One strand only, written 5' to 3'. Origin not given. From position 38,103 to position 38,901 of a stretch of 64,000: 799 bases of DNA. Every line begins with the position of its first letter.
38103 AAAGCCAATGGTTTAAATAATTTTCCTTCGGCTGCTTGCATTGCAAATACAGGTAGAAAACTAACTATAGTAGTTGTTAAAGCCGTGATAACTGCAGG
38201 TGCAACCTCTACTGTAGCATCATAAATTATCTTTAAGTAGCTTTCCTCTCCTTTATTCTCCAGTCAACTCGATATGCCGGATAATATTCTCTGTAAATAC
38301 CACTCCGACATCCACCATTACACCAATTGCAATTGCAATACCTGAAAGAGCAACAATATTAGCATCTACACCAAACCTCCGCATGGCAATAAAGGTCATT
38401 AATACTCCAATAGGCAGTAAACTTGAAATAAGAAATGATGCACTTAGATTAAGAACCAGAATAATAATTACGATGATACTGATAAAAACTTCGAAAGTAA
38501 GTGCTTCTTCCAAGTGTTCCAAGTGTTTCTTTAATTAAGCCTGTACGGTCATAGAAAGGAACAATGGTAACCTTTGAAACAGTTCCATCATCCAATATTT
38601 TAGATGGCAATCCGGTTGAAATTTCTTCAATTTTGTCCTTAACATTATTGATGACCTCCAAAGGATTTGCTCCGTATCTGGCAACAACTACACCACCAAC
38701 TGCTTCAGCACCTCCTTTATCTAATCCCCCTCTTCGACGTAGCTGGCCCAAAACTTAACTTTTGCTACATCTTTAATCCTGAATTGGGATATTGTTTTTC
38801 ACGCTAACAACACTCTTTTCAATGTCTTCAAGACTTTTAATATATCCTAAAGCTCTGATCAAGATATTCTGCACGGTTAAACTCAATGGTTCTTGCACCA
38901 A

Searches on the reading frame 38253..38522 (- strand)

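Call 58: search_protein_families(library=pfam, proteins=[window:38253-38522:-], max_evalue=0.001)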
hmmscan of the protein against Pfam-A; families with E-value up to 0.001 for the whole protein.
window:38253-38522:- (89 aa): 1 family
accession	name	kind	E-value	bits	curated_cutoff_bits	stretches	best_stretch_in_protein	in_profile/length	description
PF00873.25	ACR_tran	-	4.9e-11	41.5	28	1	6-88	335-417/1021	AcrB/AcrD/AcrF family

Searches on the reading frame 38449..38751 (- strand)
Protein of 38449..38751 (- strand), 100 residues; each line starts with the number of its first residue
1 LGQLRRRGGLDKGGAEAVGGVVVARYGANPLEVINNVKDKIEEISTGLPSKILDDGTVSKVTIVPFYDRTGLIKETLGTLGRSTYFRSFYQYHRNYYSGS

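Call 58: search_protein_families(library=pfam, proteins=[window:38449-38751:-], max_evalue=0.001)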
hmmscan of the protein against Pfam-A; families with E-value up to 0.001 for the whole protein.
window:38449-38751:- (100 aa): 1 family
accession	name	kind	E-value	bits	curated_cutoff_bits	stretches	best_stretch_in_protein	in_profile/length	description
PF00873.25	ACR_tran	-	2.2e-05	22.8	28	1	5-78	267-331/1021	AcrB/AcrD/AcrF family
